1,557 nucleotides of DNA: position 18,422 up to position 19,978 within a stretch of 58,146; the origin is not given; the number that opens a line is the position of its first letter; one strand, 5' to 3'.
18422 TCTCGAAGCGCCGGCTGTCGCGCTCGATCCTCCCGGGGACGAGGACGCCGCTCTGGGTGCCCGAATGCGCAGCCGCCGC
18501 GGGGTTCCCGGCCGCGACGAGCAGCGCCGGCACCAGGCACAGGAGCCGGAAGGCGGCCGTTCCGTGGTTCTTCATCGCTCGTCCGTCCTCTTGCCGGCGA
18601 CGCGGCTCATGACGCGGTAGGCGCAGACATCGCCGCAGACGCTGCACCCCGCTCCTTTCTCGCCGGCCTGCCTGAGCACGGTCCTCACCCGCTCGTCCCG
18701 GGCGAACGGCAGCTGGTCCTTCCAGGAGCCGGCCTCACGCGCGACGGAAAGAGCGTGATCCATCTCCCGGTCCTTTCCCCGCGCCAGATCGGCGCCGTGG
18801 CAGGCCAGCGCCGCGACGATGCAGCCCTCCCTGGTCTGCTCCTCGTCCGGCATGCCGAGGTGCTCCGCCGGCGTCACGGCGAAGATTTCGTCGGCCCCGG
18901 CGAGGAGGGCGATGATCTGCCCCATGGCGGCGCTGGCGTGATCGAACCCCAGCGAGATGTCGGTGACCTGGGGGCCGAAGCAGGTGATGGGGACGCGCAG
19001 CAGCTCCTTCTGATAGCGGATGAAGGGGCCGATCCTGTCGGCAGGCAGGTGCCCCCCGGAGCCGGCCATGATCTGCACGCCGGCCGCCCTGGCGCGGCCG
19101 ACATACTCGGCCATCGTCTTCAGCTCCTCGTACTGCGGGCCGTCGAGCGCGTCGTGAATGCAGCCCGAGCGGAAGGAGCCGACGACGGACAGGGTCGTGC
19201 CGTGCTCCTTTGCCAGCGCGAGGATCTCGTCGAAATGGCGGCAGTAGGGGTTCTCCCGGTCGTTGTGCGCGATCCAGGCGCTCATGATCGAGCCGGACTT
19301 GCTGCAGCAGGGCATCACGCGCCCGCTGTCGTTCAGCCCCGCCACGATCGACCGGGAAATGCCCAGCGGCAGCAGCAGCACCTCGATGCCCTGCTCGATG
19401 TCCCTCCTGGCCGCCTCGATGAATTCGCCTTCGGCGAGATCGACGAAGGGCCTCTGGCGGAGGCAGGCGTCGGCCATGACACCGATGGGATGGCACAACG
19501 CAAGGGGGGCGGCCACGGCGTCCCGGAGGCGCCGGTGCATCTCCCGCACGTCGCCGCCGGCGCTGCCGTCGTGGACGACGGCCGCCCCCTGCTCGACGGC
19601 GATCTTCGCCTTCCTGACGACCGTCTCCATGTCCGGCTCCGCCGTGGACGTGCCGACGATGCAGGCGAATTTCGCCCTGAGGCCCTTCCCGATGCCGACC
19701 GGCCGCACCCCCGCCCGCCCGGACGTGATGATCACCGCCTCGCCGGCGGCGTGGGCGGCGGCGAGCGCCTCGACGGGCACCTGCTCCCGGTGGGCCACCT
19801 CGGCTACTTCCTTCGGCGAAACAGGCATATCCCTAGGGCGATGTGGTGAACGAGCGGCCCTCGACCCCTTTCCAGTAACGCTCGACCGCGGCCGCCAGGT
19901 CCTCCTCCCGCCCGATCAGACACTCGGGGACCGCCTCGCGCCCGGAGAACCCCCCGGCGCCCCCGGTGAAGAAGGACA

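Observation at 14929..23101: ThiC-like + HemN-like radical SAM + two methyltransferases + PLP enzyme + HMGL-like synthase + EamA: candidate undescribed biosynthetic pathway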

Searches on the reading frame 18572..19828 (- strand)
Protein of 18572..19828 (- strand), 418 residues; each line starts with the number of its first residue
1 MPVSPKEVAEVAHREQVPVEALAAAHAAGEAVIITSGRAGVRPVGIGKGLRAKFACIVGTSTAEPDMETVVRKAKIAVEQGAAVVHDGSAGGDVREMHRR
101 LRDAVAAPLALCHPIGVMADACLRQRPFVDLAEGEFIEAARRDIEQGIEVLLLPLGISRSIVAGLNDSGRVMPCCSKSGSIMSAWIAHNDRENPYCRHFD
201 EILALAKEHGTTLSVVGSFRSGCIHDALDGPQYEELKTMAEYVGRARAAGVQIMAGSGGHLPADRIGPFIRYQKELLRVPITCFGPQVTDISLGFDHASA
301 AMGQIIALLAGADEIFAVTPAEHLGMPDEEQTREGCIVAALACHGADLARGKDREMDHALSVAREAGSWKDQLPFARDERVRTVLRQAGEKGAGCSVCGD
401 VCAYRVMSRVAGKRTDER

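Call 5: search_protein_families(library=pfam, proteins=[window:18572-19828:-], max_evalue=0.01)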
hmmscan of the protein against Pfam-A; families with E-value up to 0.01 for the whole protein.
window:18572-19828:- (418 aa): 1 family
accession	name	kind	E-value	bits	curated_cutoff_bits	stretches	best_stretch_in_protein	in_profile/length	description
PF01964.24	ThiC_Rad_SAM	-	2.6e-97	326.7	25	1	5-408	12-419/420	Radical SAM ThiC family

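Call 6: search_protein_families(library=ncbifam, proteins=[window:18572-19828:-], max_evalue=0.001)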
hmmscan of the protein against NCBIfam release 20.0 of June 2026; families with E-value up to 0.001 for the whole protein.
window:18572-19828:- (418 aa): 4 families
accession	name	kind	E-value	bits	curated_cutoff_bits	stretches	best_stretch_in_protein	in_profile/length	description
NF009895.0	PRK13352.1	equivalog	1.8e-95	320.2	410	1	6-414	15-424/430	phosphomethylpyrimidine synthase ThiC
TIGR00190.1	thiC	equivalog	1.7e-86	290.6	460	1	6-408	14-419/423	phosphomethylpyrimidine synthase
TIGR04386.1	ThiC_like_1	exception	7.1e-82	275.4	700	1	6-409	13-422/426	B12 lower ligand biosynthesis ThiC-like protein BzaB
NF006763.1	PRK09284.1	equivalog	4.8e-57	193.7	650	1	12-407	159-560/564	phosphomethylpyrimidine synthase ThiC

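Call 8: find_homologous_proteins(query=window:18572-19828:-, max_evalue=1e-20)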
Query window:18572-19828:- (418 aa): 119 proteins with E <= 1e-20 among 8000 candidates.
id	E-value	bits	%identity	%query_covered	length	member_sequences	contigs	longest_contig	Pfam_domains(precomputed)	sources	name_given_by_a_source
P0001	2.1e-274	928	100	100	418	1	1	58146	PF01964.25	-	-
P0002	2.3e-238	809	86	100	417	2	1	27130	PF01964.25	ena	-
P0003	5.6e-237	805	87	100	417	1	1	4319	PF01964.25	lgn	-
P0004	1.1e-228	777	83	100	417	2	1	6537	PF01964.25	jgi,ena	-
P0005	3.3e-226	769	83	100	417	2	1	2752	PF01964.25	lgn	-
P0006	3.9e-226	769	83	100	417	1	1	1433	PF01964.25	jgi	jgi:phosphomethylpyrimidine synthase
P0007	5.5e-222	755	81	100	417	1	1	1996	PF01964.25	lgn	-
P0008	4.8e-219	746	80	99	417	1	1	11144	PF01964.25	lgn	-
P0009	8.3e-219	745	80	100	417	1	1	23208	PF01964.25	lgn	-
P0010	1.3e-214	731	80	100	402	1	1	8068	PF01964.25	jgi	jgi:phosphomethylpyrimidine synthase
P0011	1.6e-204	698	88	84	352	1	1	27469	PF01964.25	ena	-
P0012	3.7e-183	627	68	97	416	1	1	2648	PF01964.25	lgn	-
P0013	5.2e-180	617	66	99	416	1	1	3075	PF01964.25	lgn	-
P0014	3.3e-178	611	67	98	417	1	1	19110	PF01964.25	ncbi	-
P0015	3.6e-178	611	82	78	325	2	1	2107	PF01964.25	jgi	-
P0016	4.5e-177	607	66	97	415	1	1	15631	PF01964.25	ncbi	-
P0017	1.9e-176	605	65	99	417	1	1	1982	PF01964.25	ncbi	-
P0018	2.1e-176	605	64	98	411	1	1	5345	PF01964.25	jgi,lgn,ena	-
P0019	1.1e-175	603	64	99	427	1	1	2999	PF01964.25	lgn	-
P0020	2.1e-175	602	64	99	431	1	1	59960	PF01964.25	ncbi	-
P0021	2.7e-175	602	65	97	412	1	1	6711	PF01964.25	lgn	-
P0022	1.9e-174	599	64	98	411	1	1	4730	PF01964.25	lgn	-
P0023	4.2e-174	598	65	97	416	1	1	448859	PF01964.25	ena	-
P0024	4.9e-173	594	64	98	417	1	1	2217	PF01964.25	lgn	-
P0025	1.1e-172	593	65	97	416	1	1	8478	PF01964.25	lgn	-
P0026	1.7e-171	589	63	99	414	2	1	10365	PF01964.25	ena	-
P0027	2.3e-171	589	62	98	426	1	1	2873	PF01964.25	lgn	-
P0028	6.2e-169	581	62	99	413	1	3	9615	PF01964.25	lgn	-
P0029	6.7e-169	580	60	98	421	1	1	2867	PF01964.25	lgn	-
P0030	1.3e-167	576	60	100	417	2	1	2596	PF01964.25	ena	-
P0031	2.3e-167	575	62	98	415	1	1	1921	PF01964.25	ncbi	-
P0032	3.9e-167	575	60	99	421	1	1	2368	PF01964.25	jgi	-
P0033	3.1e-166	572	59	99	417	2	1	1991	PF01964.25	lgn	-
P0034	3.8e-166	571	61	99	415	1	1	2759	PF01964.25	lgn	-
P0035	2.8e-165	569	61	98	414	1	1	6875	PF01964.25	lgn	-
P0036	7.6e-163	561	60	97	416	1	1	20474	PF01964.25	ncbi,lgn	-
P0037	1.5e-162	560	60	98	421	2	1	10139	PF01964.25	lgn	-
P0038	7.1e-162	557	59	99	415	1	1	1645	PF01964.25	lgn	-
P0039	1.3e-159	550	59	98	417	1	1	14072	PF01964.25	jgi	-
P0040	9.2e-158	544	57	100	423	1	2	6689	PF01964.25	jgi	-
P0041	1.0e-153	530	59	98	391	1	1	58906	PF01964.25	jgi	-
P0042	1.7e-147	510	56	96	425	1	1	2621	PF01964.25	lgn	-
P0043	2.2e-145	503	53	99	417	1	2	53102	PF01964.25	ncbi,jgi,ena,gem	-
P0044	8.3e-142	491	52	97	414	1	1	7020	PF01964.25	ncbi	-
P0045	2.0e-140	487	88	58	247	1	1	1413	PF01964.25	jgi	-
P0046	7.2e-128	445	83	59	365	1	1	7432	PF01964.25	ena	-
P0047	2.6e-127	444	84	59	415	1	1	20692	PF01964.25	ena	-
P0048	5.8e-122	426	48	96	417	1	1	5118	PF01964.25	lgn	-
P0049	2.9e-118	414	48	96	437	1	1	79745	PF01964.25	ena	-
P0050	1.3e-107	379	46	98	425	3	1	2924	PF01964.25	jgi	jgi:phosphomethylpyrimidine synthase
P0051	2.3e-99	351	64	56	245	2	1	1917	PF01964.25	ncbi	-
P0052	1.5e-79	286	39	97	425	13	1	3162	PF01964.25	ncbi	ncbi:MAG TPA: phosphomethylpyrimidine synthase ThiC [Acidobacteriota bacterium]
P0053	1.1e-74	270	36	96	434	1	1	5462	PF01964.25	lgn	-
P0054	3.5e-74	269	35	96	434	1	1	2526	PF01964.25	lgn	-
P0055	4.6e-74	268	36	98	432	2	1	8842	PF01964.25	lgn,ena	-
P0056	4.1e-71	258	36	99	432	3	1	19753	PF01964.25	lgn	-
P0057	1.6e-70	256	37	98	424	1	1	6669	PF01964.25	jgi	-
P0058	1.7e-70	256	37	98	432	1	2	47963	PF01964.25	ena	-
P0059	2.3e-70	256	37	98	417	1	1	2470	PF01964.25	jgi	jgi:phosphomethylpyrimidine synthase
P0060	4.6e-69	252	36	97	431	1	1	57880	PF01964.25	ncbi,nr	ncbi:MAG: phosphomethylpyrimidine synthase ThiC [Bacillota bacterium]|nr:phosphomethylpyrimidine syn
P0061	1.2e-66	244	36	97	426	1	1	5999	PF01964.25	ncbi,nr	ncbi:MAG: phosphomethylpyrimidine synthase ThiC [Methanoregula sp.]|nr:phosphomethylpyrimidine synth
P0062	2.0e-66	243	36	98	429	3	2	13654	PF01964.25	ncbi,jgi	-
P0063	1.5e-65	240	36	97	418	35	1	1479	PF01964.25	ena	-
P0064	5.7e-65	238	35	97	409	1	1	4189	PF01964.25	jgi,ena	-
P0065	2.4e-64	236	35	97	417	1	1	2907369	PF01964.25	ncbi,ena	-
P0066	3.3e-64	236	35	97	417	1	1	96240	PF01964.25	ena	-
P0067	7.2e-64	235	35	97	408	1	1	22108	PF01964.25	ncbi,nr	ncbi:MAG: phosphomethylpyrimidine synthase ThiC [Methanoregula sp.]|nr:phosphomethylpyrimidine synth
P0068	9.4e-64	234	35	97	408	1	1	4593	PF01964.25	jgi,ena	jgi:phosphomethylpyrimidine synthase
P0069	1.1e-63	234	35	97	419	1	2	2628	PF01964.25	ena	-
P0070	1.2e-63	234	35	97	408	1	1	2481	PF01964.25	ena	-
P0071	1.2e-63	234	34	97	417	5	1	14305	PF01964.25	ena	-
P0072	1.2e-63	234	35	97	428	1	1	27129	PF01964.25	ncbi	-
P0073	2.5e-63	233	35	97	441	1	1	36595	PF01964.25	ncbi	-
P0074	2.8e-63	233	35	96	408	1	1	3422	PF01964.25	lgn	-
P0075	3.7e-63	232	35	95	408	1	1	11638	PF01964.25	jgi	-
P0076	3.8e-63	232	34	97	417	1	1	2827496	PF01964.25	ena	-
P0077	6.8e-63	231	35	96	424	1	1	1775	PF01964.25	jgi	jgi:phosphomethylpyrimidine synthase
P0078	1.4e-62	230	34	97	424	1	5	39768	PF01964.25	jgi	jgi:phosphomethylpyrimidine synthase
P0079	1.7e-62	230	35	99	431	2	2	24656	PF01964.25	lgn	-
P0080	3.6e-62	229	34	97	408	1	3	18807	PF01964.25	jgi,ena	-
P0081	3.6e-62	229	36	96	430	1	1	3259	PF01964.25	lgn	-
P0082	4.0e-62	229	35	97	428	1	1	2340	PF01964.25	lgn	-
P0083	4.1e-62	229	34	97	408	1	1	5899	PF01964.25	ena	-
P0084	5.4e-62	228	36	95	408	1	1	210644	PF01964.25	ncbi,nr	ncbi:MAG: phosphomethylpyrimidine synthase ThiC [Methanoregula sp.]|nr:phosphomethylpyrimidine synth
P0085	5.8e-62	228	35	97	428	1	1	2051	PF01964.25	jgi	jgi:phosphomethylpyrimidine synthase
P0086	8.0e-62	228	33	97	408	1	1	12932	PF01964.25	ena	-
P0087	8.7e-62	228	34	97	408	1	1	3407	PF01964.25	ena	-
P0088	9.8e-62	228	35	97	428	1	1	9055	PF01964.25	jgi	jgi:phosphomethylpyrimidine synthase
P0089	1.1e-61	227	35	97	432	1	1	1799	PF01964.25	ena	-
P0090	1.3e-61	227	36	97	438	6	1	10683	PF01964.25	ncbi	-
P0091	1.3e-61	227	35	98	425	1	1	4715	PF01964.25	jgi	jgi:phosphomethylpyrimidine synthase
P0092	2.5e-61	226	35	97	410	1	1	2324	PF01964.25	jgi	jgi:phosphomethylpyrimidine synthase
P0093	4.7e-61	225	35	96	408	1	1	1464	PF01964.25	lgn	-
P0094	1.3e-60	224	35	97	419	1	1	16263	PF01964.25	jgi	jgi:phosphomethylpyrimidine synthase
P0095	1.6e-60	224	34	97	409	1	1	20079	PF01964.25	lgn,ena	-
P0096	3.1e-60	223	33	95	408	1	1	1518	PF01964.25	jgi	jgi:phosphomethylpyrimidine synthase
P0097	3.5e-60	222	34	95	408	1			PF01964.25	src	-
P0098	4.5e-60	222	37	95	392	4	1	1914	PF01964.25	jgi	jgi:phosphomethylpyrimidine synthase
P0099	5.7e-60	222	33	98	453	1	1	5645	PF01964.25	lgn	-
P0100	1.6e-59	220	33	97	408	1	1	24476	PF01964.25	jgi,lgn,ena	-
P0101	1.8e-59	220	35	98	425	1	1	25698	PF01964.25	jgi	jgi:phosphomethylpyrimidine synthase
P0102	1.8e-59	220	33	98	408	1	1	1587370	PF01964.25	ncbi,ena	-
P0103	3.0e-59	219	34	96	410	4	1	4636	PF01964.25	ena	-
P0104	3.2e-59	219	34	97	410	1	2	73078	PF01964.25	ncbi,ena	-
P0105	7.5e-59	218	34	98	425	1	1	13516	PF01964.25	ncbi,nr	ncbi:MAG: B12 lower ligand biosynthesis ThiC-like protein BzaB [Firmicutes bacterium]|nr:B12 lower l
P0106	7.5e-59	218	34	98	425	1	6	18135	PF01964.25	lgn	-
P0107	1.1e-58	217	34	98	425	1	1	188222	PF01964.25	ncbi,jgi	jgi:phosphomethylpyrimidine synthase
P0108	1.5e-57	214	35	95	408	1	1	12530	PF01964.25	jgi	jgi:phosphomethylpyrimidine synthase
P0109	2.5e-57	213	32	97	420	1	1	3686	PF01964.25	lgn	-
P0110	1.1e-56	211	32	96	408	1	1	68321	PF01964.25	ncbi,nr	ncbi:MAG: phosphomethylpyrimidine synthase ThiC [Methanoregula sp.]|nr:phosphomethylpyrimidine synth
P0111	1.9e-56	210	37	78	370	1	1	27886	PF01964.25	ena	-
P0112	4.4e-56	209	31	97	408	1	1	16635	PF01964.25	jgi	jgi:phosphomethylpyrimidine synthase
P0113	8.5e-56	208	34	96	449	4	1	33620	PF01964.25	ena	-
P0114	4.5e-55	206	35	96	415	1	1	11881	PF01964.25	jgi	jgi:phosphomethylpyrimidine synthase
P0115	2.7e-52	196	69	36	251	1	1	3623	PF01964.25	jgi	jgi:hypothetical protein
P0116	1.0e-47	181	37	67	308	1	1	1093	PF01964.25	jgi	jgi:phosphomethylpyrimidine synthase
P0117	2.6e-41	160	96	19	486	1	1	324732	PF13847.13,PF13489.13,PF13649.13,PF01964.25,PF01728.26,PF01209.25,PF08241.19,PF08242.19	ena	-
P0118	3.2e-39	153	33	69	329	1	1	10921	PF01964.25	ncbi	-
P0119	3.0e-37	147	70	25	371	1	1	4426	PF13847.13,PF13489.13,PF13649.13,PF01964.25,PF01209.25,PF08241.19,PF08242.19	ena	-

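Call 9: find_encoding_contigs(protein=P0020, flank=10000, max_places=2)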
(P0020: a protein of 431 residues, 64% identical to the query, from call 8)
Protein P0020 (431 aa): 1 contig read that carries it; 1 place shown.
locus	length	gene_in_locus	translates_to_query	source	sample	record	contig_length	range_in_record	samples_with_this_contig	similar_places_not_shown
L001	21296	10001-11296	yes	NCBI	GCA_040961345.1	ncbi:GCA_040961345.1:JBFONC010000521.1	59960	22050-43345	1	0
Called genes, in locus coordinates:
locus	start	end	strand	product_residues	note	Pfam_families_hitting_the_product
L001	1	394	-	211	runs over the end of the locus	-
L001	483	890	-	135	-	PF00072:Response_reg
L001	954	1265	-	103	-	-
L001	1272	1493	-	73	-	-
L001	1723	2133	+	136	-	-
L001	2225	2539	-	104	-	PF02311:AraC_binding (weak), PF07883:Cupin_2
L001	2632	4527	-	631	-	PF00072:Response_reg, PF00989:PAS, PF13188:PAS_8, PF08447:PAS_3 (faint), PF13426:PAS_9 (weak), PF00512:HisKA (weak), PF02518:HATPase_c, PF00072:Response_reg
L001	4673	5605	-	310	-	PF05425:CopD, PF00173:Cyt-b5 (weak)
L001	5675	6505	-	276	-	PF06325:PrmA, PF05175:MTS, PF02475:TRM5-TYW2_MTfase (weak), PF13649:Methyltransf_25, PF13847:Methyltransf_31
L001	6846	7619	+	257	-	PF00892:EamA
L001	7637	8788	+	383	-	PF00682:HMGL-like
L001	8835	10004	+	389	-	PF00291:PALP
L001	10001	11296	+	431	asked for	PF01964:ThiC_Rad_SAM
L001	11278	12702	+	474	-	PF04055:Radical_SAM, PF06969:HemN_C (weak)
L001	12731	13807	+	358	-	PF01135:PCMT (faint), PF13489:Methyltransf_23, PF08241:Methyltransf_11, PF08242:Methyltransf_12, PF13649:Methyltransf_25, PF13847:Methyltransf_31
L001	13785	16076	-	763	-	-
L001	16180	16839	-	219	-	PF07603:Lcl_C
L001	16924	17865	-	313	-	PF03781:FGE-sulfatase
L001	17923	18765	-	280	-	PF13620:CarboxypepD_reg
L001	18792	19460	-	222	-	PF01135:PCMT (weak), PF01209:Ubie_methyltran, PF13489:Methyltransf_23 (weak), PF01728:FtsJ (weak), PF13649:Methyltransf_25, PF13847:Methyltransf_31, PF08241:Methyltransf_11, PF08242:Methyltransf_12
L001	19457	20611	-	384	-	PF00775:Dioxygenase_C (faint), PF10670:DUF4198 (faint), PF13620:CarboxypepD_reg (faint), PF20598:DUF6795 (faint)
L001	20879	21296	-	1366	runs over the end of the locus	PF09699:Paired_CXXCH_1 (faint), PF14522:Cytochrome_C7 (faint), PF14537:Cytochrom_c3_2 (faint), PF09698:GSu_C4xC__C2xCH (weak)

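Call 10: find_encoding_contigs(protein=P0023, flank=10000, max_places=2)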
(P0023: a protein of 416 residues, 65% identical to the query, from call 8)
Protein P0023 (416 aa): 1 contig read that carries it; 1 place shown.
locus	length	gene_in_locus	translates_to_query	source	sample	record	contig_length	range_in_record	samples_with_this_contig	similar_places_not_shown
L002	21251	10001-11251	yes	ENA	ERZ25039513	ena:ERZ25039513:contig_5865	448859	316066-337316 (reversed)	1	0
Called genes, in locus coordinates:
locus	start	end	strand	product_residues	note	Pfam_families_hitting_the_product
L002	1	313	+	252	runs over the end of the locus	-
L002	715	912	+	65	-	PF04982:TM_HPP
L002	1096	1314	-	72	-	PF02335:Cytochrom_C552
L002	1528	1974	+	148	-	-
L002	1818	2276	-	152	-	PF02335:Cytochrom_C552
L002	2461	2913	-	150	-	PF03264:Cytochrom_NNT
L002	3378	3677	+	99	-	-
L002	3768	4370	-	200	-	-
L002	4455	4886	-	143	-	PF00072:Response_reg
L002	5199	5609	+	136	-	-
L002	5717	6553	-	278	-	PF06325:PrmA, PF05175:MTS, PF13489:Methyltransf_23, PF08241:Methyltransf_11 (weak), PF13649:Methyltransf_25, PF13847:Methyltransf_31 (weak)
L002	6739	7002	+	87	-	PF00892:EamA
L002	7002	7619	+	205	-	PF00892:EamA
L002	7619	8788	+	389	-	PF00682:HMGL-like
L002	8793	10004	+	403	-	PF00291:PALP, PF19465:DUF6002 (faint)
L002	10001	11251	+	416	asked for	PF01964:ThiC_Rad_SAM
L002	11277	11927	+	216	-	PF04055:Radical_SAM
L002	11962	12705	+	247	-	-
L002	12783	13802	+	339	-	PF13847:Methyltransf_31, PF08241:Methyltransf_11 (weak), PF08242:Methyltransf_12, PF13649:Methyltransf_25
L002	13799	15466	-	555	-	-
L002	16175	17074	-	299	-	PF13276:HTH_21, PF00665:rve, PF24764:rva_4, PF13683:rve_3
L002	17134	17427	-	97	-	PF01527:HTH_Tnp_1, PF13542:HTH_Tnp_ISL3 (faint), PF13518:HTH_28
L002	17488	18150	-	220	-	PF07603:Lcl_C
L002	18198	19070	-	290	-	PF13620:CarboxypepD_reg (weak)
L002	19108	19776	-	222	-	PF01135:PCMT, PF01209:Ubie_methyltran, PF13489:Methyltransf_23 (weak), PF01728:FtsJ, PF13649:Methyltransf_25, PF13847:Methyltransf_31, PF08241:Methyltransf_11, PF08242:Methyltransf_12, +2 more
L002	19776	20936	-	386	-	PF10670:DUF4198 (faint), PF13620:CarboxypepD_reg (faint), PF20598:DUF6795 (faint)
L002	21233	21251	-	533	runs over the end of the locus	PF09699:Paired_CXXCH_1 (faint), PF13442:Cytochrome_CBB3 (faint)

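Call 11: find_encoding_contigs(protein=P0043, flank=10000, max_places=2)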
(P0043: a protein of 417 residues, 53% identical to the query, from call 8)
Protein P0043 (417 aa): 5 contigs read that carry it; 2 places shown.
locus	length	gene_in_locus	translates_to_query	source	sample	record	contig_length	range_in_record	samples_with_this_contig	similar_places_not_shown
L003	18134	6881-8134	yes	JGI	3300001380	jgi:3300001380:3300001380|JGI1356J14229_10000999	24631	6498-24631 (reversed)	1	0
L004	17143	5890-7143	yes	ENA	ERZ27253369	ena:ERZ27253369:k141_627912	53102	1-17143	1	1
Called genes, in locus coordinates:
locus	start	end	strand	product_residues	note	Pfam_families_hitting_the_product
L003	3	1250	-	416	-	?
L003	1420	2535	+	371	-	PF13489:Methyltransf_23, PF02475:TRM5-TYW2_MTfase (weak), PF08003:Methyltransf_9 (weak), PF01209:Ubie_methyltran, PF08241:Methyltransf_11, PF08242:Methyltransf_12, PF13649:Methyltransf_25, PF13847:Methyltransf_31, +1 more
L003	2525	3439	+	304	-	PF00892:EamA, PF04142:Nuc_sug_transp (weak), PF00892:EamA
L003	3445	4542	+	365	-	PF01135:PCMT, PF02353:CMAS (weak), PF13489:Methyltransf_23, PF13847:Methyltransf_31, PF08241:Methyltransf_11, PF08242:Methyltransf_12, PF13649:Methyltransf_25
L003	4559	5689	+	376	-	PF00682:HMGL-like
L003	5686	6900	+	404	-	PF00291:PALP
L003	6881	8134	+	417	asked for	PF01964:ThiC_Rad_SAM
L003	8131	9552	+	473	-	PF04055:Radical_SAM, PF06969:HemN_C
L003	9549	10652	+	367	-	PF07883:Cupin_2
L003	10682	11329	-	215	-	PF00072:Response_reg, PF08281:Sigma70_r4_2 (faint), PF00196:GerE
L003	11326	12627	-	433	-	PF07730:HisKA_3 (weak), PF02518:HATPase_c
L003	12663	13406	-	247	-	PF13181:TPR_8 (faint), PF13432:TPR_16 (faint), PF00515:TPR_1 (weak), PF07719:TPR_2 (faint), PF13414:TPR_11 (weak)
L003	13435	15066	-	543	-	PF07660:STN (weak), PF03958:Secretin_N, PF00263:Secretin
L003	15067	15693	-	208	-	-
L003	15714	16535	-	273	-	PF13191:AAA_16 (weak), PF01637:ATPase_2, PF13245:AAA_19 (weak), PF13401:AAA_22, PF24883:NPHP3_N (faint)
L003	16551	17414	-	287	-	-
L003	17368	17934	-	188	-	PF07963:N_methyl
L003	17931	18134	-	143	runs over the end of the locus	PF07963:N_methyl (weak)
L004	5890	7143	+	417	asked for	PF01964:ThiC_Rad_SAM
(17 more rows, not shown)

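Call 17: search_solved_structures(query=window:18572-19828:-, show_alignments=2)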
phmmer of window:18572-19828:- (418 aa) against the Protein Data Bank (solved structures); distinct sequences matched with E-value up to 0.001: 4.
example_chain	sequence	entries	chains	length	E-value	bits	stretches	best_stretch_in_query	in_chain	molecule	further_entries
4s25_A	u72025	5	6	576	4.9e-39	137.9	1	6-406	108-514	Phosphomethylpyrimidine synthase, chloroplastic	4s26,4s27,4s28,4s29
4n7q_A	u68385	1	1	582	5e-39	137.9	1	6-406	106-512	Phosphomethylpyrimidine synthase, chloroplastic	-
3epm_A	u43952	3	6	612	3.3e-38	135.2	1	26-410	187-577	Thiamine biosynthesis protein thiC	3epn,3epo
4s2a_A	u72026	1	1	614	3.3e-38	135.2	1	26-410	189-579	Phosphomethylpyrimidine synthase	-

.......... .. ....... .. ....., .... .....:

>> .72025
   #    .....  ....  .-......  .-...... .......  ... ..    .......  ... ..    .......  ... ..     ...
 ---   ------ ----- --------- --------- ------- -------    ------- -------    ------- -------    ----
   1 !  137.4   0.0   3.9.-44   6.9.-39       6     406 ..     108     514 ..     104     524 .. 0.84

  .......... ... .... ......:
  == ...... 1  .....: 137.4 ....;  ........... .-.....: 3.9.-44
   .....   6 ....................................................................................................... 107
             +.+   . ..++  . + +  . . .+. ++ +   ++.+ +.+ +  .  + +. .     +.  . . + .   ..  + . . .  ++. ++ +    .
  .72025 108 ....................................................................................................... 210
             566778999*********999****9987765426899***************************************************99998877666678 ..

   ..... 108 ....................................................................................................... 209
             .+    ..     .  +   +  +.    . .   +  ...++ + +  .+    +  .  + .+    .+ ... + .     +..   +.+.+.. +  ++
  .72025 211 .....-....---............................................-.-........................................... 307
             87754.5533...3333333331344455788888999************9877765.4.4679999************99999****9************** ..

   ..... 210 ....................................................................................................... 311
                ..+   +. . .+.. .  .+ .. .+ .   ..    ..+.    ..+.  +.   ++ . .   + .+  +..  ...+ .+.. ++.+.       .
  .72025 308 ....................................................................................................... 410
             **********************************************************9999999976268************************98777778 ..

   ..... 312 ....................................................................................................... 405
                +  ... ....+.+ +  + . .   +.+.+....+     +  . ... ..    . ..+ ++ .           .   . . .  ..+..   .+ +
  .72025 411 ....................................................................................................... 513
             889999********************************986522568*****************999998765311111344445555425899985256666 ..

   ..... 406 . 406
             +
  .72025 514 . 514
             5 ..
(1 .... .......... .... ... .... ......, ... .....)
